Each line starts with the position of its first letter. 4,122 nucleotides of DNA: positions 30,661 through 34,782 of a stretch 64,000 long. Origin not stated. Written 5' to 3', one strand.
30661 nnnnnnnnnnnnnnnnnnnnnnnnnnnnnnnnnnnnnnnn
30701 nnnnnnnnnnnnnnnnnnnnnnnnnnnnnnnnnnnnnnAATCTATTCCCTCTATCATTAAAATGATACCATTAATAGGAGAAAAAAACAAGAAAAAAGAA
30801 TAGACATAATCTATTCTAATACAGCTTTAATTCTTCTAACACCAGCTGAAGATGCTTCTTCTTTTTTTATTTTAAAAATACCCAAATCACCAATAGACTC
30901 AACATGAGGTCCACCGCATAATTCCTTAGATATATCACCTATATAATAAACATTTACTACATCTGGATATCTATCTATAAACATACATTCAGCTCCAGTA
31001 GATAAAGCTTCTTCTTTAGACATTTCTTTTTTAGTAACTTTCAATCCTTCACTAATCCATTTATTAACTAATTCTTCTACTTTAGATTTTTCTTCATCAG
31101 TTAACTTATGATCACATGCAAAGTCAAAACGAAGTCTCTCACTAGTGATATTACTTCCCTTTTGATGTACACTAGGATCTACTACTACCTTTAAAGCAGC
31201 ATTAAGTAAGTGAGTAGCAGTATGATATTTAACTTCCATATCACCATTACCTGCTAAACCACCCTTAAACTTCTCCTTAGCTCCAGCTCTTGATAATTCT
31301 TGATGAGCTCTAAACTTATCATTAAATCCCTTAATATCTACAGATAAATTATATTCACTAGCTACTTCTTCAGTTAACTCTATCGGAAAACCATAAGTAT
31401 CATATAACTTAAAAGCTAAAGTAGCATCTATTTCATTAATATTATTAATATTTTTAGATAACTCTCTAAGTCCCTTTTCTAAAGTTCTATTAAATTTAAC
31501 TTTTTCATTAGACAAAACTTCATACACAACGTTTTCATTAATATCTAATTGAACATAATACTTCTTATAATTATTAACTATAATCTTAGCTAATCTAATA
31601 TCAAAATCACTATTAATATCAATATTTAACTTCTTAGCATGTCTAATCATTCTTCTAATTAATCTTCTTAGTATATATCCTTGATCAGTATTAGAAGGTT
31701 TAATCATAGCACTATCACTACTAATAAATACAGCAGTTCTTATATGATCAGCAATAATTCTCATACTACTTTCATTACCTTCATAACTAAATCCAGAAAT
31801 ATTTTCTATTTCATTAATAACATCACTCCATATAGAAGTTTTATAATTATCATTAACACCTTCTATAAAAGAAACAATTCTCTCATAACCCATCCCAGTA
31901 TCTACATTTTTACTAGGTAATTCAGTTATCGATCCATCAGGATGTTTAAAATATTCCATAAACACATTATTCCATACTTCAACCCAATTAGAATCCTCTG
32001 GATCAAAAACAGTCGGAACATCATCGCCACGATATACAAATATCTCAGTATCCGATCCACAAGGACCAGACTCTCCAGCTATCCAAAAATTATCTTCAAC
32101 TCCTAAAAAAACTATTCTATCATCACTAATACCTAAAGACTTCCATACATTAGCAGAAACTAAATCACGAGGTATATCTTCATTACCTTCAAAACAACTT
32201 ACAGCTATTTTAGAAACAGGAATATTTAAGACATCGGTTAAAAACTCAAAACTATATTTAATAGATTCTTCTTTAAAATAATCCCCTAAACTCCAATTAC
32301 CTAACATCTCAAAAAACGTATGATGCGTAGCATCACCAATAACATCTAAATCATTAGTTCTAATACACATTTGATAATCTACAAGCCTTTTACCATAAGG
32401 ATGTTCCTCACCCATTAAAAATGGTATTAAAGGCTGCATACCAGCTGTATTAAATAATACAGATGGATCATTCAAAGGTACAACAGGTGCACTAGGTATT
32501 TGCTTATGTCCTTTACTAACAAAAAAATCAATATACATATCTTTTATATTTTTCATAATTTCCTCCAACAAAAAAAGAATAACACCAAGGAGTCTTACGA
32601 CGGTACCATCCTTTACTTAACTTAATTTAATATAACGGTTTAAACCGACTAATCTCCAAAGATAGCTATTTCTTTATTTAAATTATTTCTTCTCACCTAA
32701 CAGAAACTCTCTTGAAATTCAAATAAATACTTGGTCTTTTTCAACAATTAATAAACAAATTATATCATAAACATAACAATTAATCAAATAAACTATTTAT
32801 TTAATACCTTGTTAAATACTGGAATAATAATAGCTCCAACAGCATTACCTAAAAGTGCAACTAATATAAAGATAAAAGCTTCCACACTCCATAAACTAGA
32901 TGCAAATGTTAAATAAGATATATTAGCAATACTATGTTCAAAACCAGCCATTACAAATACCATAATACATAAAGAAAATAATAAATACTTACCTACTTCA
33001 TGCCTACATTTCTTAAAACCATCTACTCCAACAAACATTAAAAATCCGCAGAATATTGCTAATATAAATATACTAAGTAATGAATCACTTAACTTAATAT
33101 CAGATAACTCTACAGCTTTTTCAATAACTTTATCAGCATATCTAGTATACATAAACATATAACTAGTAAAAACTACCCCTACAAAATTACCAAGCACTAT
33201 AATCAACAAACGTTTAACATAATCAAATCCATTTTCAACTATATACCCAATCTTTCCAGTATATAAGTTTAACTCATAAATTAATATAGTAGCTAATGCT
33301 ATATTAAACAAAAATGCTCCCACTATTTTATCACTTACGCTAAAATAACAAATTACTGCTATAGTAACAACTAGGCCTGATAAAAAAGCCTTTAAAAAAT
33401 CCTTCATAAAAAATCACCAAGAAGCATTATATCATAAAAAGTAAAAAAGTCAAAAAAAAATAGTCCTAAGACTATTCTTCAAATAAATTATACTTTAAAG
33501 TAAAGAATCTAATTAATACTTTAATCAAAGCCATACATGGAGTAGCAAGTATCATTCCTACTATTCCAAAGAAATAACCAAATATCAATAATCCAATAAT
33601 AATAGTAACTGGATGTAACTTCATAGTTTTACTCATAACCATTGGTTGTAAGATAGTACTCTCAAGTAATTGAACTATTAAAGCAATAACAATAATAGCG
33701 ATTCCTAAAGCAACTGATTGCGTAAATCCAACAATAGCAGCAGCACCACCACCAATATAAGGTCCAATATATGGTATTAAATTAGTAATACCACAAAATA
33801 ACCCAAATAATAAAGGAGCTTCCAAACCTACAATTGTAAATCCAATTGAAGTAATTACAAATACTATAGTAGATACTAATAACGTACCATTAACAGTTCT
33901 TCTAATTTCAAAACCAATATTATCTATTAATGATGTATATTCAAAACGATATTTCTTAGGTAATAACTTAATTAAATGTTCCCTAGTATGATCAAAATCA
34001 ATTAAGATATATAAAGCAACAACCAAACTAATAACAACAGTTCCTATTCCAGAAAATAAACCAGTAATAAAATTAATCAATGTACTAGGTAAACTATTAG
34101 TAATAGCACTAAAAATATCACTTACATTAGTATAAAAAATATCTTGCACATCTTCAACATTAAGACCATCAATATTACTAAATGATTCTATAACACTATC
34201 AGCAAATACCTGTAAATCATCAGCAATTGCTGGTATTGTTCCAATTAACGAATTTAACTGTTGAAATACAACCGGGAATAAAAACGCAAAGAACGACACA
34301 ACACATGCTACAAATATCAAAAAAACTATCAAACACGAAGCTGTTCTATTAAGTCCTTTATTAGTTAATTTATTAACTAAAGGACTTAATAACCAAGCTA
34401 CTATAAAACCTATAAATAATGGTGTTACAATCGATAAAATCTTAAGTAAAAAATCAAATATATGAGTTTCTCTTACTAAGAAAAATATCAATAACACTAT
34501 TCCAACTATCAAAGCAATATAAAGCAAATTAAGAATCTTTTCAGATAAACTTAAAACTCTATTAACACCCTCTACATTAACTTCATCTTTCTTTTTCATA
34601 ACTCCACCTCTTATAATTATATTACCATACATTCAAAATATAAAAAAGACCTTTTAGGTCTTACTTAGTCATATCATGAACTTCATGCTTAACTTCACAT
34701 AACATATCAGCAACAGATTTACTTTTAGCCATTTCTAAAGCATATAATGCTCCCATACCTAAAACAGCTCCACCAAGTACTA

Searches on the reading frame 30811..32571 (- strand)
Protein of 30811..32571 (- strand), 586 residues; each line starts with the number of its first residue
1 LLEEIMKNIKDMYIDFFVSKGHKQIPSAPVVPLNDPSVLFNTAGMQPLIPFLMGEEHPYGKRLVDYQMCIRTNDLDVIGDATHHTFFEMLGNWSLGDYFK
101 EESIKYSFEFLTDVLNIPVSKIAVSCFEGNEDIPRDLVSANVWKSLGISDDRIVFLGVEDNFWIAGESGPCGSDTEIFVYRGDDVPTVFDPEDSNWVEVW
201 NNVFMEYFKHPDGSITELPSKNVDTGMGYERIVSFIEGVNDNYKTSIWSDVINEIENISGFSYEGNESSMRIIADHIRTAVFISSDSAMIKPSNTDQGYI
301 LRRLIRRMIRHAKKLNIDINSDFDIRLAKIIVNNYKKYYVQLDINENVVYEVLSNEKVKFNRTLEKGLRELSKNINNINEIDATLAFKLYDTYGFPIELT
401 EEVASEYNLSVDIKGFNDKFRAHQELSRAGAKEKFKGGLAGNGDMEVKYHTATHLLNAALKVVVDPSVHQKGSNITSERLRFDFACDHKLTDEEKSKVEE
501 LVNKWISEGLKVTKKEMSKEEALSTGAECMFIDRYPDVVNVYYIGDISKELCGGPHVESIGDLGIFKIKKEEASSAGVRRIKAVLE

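Call 15: search_protein_families(library=pfam, proteins=[window:30811-32571:-], max_evalue=0.001)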
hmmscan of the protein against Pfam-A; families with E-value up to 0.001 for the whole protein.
window:30811-32571:- (586 aa): 2 families
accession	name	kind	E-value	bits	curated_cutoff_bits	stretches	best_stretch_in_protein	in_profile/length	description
PF01411.24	tRNA-synt_2c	-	2e-129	433.1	30.3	1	8-435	1-436/552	tRNA synthetases class II (A)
PF07973.19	tRNA_SAD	-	3e-16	59.5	24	1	539-581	1-43/44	Threonyl and Alanyl tRNA synthetase second additional domain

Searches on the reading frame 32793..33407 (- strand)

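Call 15: search_protein_families(library=pfam, proteins=[window:32793-33407:-], max_evalue=0.001)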
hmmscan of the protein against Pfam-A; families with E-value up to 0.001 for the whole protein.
window:32793-33407:- (204 aa): 1 family
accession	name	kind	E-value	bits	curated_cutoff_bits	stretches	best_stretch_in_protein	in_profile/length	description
PF01226.23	Form_Nir_trans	-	1.1e-27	97.4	34.6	1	4-195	22-233/240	Formate/nitrite transporter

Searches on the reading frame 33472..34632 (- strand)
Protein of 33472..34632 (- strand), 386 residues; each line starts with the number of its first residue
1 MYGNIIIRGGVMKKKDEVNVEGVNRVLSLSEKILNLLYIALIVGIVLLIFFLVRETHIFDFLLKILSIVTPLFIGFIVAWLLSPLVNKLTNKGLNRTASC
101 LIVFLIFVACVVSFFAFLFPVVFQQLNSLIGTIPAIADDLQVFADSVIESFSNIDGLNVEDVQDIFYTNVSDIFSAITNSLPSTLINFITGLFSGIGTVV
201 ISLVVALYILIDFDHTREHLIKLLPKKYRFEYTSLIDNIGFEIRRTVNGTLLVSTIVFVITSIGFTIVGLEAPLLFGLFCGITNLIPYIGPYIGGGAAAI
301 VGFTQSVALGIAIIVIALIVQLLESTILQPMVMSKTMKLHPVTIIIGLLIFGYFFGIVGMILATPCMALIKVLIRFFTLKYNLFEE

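Call 15: search_protein_families(library=pfam, proteins=[window:33472-34632:-], max_evalue=0.001)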
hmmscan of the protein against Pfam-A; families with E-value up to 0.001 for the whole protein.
window:33472-34632:- (386 aa): 1 family
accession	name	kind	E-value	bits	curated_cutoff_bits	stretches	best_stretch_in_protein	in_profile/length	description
PF01594.21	AI-2E_transport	-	2.5e-59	201.6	34.3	1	41-376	7-325/327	AI-2E family transporter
